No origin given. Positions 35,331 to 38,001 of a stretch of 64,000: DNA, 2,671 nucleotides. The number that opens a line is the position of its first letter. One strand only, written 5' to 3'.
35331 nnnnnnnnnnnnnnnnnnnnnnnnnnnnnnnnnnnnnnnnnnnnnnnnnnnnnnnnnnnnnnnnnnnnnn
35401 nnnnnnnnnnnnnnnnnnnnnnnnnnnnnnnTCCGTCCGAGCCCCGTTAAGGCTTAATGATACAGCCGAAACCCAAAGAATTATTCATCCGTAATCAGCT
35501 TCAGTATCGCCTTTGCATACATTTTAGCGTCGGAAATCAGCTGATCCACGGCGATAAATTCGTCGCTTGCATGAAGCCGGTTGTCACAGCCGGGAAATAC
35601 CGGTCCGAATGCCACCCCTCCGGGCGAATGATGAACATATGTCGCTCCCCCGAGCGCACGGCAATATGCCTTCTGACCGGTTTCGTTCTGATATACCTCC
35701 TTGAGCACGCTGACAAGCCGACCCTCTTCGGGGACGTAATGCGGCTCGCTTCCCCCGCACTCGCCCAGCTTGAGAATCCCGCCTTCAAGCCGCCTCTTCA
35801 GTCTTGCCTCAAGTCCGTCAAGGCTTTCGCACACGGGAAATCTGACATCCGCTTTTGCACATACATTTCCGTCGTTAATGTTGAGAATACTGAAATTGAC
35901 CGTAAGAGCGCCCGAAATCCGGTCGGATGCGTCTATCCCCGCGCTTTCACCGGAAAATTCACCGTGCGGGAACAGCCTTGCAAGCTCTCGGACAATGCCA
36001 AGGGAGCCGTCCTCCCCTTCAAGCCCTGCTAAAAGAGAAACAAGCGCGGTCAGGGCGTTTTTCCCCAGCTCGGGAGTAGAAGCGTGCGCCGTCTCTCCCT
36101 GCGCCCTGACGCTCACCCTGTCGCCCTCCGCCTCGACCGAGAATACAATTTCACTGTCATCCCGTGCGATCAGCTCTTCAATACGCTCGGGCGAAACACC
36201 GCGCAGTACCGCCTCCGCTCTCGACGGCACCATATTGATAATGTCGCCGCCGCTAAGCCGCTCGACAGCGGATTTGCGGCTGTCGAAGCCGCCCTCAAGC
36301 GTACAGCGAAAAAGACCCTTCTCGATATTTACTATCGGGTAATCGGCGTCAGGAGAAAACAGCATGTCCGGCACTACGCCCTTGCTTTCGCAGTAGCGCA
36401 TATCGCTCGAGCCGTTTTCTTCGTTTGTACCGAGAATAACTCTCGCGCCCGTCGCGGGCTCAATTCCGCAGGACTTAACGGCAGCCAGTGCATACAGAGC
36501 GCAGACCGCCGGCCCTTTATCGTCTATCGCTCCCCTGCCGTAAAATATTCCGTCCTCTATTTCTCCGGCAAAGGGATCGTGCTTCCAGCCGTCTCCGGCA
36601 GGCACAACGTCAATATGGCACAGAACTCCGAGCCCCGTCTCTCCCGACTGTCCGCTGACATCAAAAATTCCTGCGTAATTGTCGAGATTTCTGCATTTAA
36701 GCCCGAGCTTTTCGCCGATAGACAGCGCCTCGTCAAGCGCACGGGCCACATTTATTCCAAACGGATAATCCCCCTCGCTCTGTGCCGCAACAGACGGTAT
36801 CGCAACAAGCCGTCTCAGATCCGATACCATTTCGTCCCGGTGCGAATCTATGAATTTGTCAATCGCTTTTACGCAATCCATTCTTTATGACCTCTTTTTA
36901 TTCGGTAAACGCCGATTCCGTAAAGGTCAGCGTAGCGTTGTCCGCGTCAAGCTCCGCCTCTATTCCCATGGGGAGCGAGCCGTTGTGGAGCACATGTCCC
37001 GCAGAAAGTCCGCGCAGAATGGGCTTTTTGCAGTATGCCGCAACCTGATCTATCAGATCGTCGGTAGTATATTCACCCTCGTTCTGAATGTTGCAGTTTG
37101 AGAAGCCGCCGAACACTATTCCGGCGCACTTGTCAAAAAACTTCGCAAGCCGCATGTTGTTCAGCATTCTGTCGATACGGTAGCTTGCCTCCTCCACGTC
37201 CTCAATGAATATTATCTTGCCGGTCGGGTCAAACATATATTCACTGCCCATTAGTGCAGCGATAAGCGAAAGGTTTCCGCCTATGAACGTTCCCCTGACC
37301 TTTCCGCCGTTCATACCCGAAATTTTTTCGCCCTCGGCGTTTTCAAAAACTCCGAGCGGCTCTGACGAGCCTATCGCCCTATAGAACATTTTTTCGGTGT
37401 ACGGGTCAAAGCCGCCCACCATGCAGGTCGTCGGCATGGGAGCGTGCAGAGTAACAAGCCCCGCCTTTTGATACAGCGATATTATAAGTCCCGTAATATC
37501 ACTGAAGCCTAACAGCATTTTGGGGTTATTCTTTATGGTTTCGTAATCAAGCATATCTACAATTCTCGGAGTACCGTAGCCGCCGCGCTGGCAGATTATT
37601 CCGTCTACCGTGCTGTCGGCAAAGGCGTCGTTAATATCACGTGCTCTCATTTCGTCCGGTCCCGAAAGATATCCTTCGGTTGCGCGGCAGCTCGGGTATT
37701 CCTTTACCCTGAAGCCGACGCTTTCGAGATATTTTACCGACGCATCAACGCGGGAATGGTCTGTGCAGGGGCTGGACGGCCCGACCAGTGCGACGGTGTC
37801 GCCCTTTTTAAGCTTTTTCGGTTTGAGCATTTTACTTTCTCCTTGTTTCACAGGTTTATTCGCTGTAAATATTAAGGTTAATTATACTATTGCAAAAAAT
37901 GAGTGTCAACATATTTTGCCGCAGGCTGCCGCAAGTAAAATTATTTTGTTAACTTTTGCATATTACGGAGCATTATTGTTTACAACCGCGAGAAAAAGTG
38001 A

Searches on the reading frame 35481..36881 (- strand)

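Call 75: search_protein_families(library=pfam, proteins=[window:35481-36881:-], max_evalue=0.00001)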
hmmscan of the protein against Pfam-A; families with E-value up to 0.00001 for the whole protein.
window:35481-36881:- (466 aa): 2 families
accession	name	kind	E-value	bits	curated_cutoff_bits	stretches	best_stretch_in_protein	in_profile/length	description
PF01546.33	Peptidase_M20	-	2.8e-22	80.1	24.6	1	88-460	4-205/206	Peptidase family M20/M25/M40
PF07687.19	M20_dimer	-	7.6e-07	29.5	21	0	257-365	10-99/107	Peptidase dimerisation domain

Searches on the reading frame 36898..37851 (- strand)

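Call 75: search_protein_families(library=pfam, proteins=[window:36898-37851:-], max_evalue=0.00001)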
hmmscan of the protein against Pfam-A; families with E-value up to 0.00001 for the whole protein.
window:36898-37851:- (317 aa): 2 families
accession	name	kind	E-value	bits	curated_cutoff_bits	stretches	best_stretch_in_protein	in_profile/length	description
PF02016.21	Peptidase_S66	-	2e-37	128.4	25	1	20-137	1-121/121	LD-carboxypeptidase N-terminal domain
PF17676.7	Peptidase_S66C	-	4.7e-32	111.5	23.7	1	186-301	1-120/120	LD-carboxypeptidase C-terminal domain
